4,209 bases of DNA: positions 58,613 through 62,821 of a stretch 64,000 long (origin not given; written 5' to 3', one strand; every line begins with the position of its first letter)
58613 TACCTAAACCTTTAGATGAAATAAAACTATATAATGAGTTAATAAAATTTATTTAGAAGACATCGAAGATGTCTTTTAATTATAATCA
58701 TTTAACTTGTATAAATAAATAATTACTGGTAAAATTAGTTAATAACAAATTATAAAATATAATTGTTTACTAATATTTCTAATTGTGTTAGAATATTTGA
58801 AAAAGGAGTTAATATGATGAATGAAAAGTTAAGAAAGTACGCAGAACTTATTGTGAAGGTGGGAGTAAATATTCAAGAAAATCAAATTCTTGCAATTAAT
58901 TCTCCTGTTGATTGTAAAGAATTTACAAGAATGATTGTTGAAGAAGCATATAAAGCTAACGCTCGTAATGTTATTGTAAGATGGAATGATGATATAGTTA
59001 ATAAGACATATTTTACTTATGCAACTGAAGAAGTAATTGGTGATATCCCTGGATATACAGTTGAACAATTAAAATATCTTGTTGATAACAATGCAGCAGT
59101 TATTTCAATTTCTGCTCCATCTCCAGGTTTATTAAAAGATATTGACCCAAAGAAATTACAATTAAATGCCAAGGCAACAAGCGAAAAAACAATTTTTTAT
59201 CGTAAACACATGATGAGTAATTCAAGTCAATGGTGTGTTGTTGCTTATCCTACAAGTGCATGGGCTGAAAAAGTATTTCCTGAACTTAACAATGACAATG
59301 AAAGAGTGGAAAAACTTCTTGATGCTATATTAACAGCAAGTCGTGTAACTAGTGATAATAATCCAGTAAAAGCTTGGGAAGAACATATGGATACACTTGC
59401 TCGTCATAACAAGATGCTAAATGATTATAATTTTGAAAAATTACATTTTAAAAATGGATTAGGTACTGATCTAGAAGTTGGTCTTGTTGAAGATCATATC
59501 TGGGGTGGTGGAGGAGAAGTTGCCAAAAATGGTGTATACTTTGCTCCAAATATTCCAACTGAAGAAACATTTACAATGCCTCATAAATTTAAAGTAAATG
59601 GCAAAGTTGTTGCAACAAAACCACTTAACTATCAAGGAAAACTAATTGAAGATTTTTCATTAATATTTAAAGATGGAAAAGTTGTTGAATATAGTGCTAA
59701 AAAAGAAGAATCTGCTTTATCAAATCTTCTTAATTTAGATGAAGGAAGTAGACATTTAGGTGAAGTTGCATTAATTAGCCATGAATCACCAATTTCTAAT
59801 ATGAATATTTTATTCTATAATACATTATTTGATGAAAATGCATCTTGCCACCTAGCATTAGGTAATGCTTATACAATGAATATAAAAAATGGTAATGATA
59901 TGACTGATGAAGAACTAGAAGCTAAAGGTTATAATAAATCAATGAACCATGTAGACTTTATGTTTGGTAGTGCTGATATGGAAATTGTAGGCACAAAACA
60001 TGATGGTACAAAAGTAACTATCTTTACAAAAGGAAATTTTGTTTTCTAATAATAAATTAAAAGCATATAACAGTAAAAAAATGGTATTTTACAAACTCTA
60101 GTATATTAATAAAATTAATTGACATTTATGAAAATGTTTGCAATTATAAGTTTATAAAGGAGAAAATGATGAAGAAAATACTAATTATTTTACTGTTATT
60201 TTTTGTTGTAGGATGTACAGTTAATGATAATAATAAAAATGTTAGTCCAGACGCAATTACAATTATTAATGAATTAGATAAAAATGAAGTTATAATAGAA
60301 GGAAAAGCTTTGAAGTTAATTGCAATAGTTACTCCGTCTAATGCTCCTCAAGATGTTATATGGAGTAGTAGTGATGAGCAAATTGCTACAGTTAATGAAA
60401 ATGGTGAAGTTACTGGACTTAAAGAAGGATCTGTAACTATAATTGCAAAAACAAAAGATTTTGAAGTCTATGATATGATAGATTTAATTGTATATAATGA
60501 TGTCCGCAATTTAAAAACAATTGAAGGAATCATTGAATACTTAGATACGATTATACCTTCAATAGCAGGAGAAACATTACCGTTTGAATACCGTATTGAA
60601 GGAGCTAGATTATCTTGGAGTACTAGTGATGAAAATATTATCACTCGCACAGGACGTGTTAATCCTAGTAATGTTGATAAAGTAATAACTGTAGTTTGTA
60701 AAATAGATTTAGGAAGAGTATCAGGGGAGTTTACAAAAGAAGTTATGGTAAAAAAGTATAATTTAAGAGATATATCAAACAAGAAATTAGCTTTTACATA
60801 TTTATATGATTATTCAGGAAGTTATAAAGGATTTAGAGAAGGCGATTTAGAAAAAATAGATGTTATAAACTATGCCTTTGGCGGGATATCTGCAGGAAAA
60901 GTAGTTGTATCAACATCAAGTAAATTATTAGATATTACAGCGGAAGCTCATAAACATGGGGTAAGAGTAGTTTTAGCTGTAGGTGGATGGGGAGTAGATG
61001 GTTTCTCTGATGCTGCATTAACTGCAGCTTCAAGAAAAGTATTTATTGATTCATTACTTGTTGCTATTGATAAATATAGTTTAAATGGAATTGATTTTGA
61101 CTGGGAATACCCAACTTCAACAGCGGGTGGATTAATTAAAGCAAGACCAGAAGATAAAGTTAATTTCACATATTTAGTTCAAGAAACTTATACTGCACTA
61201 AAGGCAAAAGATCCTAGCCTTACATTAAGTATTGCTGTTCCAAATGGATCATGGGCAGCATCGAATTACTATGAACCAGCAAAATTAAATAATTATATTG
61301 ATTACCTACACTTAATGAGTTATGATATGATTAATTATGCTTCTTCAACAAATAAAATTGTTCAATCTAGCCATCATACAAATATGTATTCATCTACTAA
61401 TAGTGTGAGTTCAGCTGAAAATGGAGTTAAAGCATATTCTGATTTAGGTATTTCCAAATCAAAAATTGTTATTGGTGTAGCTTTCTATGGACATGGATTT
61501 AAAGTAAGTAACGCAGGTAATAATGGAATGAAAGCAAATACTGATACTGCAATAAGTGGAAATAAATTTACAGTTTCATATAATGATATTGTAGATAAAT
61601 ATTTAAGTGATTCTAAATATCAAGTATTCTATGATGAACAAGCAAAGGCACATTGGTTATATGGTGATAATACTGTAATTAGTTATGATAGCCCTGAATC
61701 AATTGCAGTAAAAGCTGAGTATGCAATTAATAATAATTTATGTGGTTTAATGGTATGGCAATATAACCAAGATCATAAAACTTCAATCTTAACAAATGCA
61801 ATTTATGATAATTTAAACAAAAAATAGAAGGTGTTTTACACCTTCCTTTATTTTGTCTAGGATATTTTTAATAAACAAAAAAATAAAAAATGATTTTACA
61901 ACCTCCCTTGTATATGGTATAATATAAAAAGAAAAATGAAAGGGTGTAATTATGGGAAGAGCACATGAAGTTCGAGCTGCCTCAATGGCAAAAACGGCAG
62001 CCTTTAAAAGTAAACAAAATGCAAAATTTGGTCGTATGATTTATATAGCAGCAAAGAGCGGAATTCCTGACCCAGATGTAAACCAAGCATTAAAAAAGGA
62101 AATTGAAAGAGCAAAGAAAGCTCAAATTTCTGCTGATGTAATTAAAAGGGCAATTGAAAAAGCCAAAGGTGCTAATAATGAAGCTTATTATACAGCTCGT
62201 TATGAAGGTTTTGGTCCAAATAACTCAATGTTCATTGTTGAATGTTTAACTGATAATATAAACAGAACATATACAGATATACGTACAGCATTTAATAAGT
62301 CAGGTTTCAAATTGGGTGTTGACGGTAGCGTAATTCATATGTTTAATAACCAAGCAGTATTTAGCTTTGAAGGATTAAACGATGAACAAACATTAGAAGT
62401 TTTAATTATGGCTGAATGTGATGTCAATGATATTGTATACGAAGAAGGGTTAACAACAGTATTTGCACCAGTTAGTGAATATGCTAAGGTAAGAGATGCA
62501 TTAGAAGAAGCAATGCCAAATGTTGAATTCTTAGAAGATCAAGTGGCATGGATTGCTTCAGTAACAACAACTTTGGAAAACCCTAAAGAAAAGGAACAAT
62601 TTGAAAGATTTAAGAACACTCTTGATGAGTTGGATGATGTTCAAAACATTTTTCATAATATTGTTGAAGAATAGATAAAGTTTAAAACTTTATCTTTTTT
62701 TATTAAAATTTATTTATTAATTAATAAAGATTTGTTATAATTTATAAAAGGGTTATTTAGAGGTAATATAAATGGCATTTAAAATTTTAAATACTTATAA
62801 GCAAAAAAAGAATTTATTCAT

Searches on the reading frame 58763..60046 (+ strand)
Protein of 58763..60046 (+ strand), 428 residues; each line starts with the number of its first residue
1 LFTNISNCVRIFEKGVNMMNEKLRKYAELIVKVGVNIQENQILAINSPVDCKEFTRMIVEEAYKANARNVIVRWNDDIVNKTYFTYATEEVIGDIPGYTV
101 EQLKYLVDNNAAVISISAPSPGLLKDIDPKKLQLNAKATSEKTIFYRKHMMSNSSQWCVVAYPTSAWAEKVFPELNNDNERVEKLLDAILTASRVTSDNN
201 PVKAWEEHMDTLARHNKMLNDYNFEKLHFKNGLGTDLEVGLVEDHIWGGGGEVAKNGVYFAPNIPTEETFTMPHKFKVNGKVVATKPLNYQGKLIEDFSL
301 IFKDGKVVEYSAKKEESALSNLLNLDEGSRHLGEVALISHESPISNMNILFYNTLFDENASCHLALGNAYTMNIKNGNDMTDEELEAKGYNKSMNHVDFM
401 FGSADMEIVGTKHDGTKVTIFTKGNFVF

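Call 73: search_protein_families(library=pfam, proteins=[window:58763-60046:+], max_evalue=0.00001)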
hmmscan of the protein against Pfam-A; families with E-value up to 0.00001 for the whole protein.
window:58763-60046:+ (428 aa): 1 family
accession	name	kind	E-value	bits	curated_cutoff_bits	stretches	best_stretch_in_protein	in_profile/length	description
PF02073.20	Peptidase_M29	-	3.3e-164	547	27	1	20-426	2-406/406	Thermophilic metalloprotease (M29)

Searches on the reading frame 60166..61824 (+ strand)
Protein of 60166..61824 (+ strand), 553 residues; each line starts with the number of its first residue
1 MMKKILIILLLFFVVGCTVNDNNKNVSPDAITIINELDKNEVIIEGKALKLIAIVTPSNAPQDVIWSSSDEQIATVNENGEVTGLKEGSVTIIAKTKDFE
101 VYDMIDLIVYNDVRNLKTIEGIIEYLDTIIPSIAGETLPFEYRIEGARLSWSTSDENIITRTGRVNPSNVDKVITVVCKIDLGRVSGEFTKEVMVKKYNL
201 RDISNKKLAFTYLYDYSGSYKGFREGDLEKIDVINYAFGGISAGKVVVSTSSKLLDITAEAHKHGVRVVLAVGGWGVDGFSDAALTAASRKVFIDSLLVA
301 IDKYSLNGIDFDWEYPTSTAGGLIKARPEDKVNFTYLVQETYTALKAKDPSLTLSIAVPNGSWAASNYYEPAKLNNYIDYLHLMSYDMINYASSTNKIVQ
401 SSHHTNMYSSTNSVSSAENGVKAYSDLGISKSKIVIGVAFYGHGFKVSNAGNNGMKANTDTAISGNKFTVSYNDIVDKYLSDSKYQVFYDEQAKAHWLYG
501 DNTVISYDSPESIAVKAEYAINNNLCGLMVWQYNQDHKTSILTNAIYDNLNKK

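Call 73: search_protein_families(library=pfam, proteins=[window:60166-61824:+], max_evalue=0.00001)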
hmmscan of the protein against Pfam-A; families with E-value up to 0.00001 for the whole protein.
window:60166-61824:+ (553 aa): 3 families
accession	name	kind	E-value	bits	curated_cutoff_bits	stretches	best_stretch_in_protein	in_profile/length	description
PF00704.34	Glyco_hydro_18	-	9.3e-59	200.1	29.6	1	224-536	13-317/317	Glycosyl hydrolases family 18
PF02368.24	Big_2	-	7.8e-14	51.8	22.8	1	40-98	10-70/79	Bacterial Ig-like domain (group 2)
PF20578.4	aBig_2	-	3.1e-06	27.3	27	0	145-197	33-88/89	Atrophied bacterial Ig domain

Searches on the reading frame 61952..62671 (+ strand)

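Call 73: search_protein_families(library=pfam, proteins=[window:61952-62671:+], max_evalue=0.00001)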
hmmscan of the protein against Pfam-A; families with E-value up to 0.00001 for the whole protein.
window:61952-62671:+ (240 aa): 2 families
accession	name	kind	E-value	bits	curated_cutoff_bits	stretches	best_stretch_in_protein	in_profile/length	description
PF01709.26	Transcrip_reg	-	4.2e-42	144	27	1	80-237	2-160/160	TACO1/YebC second and third domain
PF20772.2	TACO1_YebC_N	-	2.9e-17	63.3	36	1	6-73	4-72/73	TACO1/YebC protein N-terminal domain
